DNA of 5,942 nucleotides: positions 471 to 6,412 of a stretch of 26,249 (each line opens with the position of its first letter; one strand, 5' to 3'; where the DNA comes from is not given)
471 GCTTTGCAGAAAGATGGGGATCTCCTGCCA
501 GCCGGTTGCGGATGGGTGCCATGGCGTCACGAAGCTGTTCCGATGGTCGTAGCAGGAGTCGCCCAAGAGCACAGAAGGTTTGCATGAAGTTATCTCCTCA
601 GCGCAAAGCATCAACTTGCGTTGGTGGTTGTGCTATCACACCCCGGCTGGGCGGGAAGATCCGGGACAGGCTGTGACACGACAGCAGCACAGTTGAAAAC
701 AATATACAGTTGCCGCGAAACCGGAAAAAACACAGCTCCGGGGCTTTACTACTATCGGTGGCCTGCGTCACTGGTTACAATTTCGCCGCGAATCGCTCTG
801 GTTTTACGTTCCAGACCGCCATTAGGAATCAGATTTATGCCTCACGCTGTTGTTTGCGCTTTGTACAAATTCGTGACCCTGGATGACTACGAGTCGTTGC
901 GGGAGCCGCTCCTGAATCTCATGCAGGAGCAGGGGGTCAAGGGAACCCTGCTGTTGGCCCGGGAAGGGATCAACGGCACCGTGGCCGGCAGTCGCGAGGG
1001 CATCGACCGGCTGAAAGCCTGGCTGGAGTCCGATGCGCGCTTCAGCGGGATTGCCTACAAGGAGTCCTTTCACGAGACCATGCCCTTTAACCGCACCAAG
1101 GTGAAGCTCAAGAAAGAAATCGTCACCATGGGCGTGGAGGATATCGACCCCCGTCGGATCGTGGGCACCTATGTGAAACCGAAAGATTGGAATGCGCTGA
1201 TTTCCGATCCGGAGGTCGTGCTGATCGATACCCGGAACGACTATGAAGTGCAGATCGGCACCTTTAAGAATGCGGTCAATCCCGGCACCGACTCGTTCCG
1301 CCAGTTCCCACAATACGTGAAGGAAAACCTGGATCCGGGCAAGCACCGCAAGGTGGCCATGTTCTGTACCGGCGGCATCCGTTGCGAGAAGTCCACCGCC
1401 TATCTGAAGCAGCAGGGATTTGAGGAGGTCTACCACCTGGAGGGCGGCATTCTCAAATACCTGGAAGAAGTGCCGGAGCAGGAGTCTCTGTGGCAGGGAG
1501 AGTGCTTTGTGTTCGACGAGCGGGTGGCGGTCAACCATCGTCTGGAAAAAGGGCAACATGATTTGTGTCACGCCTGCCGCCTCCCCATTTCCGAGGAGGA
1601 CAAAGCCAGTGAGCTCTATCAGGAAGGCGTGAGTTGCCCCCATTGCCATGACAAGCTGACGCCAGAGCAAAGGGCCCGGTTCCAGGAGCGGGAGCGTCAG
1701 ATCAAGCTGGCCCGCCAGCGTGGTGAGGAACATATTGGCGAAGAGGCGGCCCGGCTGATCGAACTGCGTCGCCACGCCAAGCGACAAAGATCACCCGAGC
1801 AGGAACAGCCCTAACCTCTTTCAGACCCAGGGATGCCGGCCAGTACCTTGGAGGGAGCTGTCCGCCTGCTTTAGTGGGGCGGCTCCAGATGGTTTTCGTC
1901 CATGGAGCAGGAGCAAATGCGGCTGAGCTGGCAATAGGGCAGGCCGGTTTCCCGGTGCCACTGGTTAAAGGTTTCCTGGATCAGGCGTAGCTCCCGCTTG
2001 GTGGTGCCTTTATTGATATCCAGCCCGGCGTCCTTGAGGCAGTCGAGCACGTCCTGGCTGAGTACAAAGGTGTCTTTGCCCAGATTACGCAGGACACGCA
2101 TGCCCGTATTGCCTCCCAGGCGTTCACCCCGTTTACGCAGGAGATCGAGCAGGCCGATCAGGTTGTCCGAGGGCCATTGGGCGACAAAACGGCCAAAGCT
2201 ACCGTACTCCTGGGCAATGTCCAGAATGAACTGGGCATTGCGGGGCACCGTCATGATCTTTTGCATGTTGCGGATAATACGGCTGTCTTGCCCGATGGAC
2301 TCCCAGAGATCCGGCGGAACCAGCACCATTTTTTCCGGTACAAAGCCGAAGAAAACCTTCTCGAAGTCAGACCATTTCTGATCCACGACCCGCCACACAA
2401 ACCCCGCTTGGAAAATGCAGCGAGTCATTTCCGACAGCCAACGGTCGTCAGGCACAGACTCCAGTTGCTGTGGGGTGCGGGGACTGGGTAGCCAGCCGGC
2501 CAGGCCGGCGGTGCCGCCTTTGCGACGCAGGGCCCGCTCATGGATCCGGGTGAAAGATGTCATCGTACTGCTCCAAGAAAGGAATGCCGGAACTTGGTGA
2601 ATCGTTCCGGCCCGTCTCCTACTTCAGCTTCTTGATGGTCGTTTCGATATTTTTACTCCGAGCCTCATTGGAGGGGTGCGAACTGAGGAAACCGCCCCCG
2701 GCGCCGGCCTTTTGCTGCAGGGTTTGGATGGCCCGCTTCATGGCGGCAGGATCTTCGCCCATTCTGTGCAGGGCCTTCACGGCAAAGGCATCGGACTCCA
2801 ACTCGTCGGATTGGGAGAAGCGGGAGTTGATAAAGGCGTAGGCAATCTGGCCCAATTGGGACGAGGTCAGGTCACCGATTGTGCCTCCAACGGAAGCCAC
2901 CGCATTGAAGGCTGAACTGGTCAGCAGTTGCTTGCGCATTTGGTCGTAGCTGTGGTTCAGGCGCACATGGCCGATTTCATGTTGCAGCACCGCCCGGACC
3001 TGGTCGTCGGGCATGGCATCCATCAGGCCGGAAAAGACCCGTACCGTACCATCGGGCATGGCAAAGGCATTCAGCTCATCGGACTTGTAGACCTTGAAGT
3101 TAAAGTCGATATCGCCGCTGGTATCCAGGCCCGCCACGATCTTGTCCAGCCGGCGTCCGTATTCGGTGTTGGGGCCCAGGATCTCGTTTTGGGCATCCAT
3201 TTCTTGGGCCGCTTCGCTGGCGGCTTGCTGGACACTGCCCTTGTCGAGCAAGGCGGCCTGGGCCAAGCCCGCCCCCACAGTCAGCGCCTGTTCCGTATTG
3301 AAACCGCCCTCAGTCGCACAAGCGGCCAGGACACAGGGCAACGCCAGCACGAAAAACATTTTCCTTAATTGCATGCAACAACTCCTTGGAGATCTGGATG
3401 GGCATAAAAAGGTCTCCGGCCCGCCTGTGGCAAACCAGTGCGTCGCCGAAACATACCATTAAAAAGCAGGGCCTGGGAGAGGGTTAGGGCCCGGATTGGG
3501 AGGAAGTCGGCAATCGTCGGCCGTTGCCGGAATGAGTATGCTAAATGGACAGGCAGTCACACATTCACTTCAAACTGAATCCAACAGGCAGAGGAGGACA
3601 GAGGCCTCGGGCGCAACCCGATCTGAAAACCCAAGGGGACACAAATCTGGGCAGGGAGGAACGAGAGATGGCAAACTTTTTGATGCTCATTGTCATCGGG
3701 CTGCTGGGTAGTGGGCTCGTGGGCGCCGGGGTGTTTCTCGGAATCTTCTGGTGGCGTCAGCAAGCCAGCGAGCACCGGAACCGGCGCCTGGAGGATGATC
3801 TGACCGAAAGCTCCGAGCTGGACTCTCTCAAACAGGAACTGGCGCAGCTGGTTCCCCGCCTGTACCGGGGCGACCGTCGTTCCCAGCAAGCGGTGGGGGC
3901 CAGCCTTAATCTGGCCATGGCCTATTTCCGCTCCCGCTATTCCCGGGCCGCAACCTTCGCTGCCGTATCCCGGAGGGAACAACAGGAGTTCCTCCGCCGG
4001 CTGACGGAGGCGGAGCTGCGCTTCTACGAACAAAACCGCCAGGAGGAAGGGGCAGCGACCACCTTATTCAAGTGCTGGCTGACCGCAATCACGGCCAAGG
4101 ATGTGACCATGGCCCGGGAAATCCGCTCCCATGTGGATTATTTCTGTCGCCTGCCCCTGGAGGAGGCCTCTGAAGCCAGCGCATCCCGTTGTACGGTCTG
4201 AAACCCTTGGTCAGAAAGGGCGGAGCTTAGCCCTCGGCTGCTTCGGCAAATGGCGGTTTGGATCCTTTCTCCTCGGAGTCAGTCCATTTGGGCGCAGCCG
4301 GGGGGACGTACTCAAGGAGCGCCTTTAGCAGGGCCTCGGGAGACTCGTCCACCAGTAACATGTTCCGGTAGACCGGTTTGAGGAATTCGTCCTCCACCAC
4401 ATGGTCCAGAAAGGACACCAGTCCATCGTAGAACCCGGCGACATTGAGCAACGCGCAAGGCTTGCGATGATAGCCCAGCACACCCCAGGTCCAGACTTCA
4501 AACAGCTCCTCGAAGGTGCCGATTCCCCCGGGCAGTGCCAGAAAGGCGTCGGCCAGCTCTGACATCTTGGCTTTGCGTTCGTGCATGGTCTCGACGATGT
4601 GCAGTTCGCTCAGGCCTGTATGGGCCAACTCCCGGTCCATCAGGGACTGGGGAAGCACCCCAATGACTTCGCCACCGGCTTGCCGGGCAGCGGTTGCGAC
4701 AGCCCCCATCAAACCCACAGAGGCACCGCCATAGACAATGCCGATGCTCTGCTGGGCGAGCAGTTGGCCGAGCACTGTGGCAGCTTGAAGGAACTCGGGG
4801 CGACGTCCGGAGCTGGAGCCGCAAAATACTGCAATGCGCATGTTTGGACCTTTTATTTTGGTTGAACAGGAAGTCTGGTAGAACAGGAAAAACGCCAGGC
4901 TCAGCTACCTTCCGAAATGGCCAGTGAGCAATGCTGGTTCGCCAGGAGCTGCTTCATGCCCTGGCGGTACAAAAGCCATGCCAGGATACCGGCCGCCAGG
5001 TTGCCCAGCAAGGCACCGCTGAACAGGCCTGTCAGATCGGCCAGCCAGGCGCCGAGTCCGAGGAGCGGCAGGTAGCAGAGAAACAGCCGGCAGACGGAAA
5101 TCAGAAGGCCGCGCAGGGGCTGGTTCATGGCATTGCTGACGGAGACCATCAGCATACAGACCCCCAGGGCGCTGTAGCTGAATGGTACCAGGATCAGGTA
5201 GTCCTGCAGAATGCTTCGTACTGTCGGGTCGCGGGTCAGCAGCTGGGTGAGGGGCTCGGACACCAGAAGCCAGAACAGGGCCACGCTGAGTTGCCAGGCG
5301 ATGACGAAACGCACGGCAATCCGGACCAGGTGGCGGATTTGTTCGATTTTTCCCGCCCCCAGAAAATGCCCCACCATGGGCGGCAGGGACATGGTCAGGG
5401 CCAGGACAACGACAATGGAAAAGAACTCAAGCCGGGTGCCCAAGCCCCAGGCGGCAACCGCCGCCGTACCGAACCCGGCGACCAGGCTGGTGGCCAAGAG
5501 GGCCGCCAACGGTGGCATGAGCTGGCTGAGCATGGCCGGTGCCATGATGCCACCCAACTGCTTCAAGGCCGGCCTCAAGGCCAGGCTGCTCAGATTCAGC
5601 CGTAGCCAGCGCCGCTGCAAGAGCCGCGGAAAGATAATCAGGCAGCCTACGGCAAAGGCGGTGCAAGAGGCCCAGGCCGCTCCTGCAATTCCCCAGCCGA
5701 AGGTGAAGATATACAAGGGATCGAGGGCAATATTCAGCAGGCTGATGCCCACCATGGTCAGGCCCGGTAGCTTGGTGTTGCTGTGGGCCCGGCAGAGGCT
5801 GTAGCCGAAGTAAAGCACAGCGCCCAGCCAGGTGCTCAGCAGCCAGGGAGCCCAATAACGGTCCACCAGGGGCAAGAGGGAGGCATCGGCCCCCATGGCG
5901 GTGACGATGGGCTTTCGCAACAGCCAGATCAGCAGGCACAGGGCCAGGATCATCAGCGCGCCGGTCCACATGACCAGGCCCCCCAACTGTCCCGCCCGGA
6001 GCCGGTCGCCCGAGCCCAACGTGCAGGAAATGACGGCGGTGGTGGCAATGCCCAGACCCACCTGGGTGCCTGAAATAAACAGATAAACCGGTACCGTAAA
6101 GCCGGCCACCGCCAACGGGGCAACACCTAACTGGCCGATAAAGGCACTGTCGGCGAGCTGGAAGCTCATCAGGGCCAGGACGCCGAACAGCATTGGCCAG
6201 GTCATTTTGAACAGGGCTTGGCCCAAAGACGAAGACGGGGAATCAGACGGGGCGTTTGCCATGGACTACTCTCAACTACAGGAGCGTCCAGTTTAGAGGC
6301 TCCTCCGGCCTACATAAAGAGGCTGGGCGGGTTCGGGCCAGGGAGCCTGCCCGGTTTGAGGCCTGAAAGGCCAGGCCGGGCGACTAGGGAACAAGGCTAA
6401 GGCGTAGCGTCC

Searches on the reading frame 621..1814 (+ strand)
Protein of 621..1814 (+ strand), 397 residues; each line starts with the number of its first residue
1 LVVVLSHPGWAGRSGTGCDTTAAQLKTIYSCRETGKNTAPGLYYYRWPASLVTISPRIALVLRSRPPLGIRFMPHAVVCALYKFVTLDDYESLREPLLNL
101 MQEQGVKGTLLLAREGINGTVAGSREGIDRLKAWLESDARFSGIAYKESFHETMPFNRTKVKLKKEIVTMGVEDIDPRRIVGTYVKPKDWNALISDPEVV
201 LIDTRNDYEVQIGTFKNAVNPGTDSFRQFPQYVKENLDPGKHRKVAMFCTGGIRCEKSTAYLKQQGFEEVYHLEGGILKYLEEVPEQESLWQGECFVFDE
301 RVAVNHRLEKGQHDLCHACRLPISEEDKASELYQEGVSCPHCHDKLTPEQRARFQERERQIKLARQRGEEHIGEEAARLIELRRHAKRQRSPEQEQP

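Call 15: search_protein_families(library=pfam, proteins=[window:621-1814:+], max_evalue=0.001)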
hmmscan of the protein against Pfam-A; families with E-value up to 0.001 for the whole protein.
window:621-1814:+ (397 aa): 3 families
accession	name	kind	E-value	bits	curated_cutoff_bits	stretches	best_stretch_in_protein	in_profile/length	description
PF17773.7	UPF0176_N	-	2.2e-30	105.3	26.2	1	77-167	2-92/92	UPF0176 acylphosphatase like domain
PF00581.25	Rhodanese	-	4.1e-12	46.9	22.2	1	188-282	3-101/102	Rhodanese-like domain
PF12368.13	Rhodanese_C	-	0.00036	21.2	26.9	1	292-346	1-57/66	Rhodanase C-terminal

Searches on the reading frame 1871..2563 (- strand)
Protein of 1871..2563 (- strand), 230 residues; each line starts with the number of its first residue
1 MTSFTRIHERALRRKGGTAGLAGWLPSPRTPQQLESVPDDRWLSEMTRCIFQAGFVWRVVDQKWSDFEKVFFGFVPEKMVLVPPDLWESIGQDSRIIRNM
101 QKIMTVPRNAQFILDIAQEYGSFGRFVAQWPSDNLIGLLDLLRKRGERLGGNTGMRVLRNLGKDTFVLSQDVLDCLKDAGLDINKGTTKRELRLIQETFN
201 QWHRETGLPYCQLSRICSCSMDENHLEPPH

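Call 15: search_protein_families(library=pfam, proteins=[window:1871-2563:-], max_evalue=0.001)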
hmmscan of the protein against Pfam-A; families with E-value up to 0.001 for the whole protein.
window:1871-2563:- (230 aa): 1 family
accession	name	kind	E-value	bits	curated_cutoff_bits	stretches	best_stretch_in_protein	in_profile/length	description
PF03352.18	Adenine_glyco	-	2.2e-13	50.9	25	1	49-130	33-114/177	Methyladenine glycosylase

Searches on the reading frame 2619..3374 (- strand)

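Call 15: search_protein_families(library=pfam, proteins=[window:2619-3374:-], max_evalue=0.001)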
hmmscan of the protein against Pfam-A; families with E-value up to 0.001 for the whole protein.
window:2619-3374:- (251 aa): 1 family
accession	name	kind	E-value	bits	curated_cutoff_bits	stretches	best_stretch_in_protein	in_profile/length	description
PF01435.24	Peptidase_M48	-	5.3e-27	95.3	20.3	1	74-246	9-185/186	Peptidase family M48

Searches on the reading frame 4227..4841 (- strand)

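Call 15: search_protein_families(library=pfam, proteins=[window:4227-4841:-], max_evalue=0.001)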
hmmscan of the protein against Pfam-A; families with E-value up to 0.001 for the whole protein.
window:4227-4841:- (204 aa): 2 families
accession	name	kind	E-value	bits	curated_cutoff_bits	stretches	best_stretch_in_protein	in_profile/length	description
PF03641.19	Lysine_decarbox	-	9.7e-45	152.4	27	1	45-174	1-130/131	Possible lysine decarboxylase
PF18306.6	LDcluster4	-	6e-16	58.8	26.3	1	3-116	4-113/151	SLOG cluster4 family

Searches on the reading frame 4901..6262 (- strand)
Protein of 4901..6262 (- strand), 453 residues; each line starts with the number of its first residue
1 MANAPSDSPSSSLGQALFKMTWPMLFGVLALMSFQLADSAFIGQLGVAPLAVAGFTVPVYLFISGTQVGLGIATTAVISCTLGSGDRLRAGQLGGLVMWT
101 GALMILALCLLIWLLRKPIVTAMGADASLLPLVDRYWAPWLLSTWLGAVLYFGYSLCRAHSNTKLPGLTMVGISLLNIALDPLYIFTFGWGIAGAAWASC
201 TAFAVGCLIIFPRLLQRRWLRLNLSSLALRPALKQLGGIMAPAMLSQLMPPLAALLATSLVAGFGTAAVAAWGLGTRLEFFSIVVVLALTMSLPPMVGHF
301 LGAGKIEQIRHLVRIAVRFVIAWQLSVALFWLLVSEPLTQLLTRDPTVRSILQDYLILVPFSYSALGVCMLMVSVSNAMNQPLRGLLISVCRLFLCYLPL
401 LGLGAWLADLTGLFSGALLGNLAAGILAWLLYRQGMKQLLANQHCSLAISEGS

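Call 15: search_protein_families(library=pfam, proteins=[window:4901-6262:-], max_evalue=0.001)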
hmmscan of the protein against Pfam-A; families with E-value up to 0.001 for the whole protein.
window:4901-6262:- (453 aa): 1 family
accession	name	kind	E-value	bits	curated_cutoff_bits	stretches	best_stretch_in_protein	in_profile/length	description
PF01554.23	MatE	-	2.2e-40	138.4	24.9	2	242-400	1-158/161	MatE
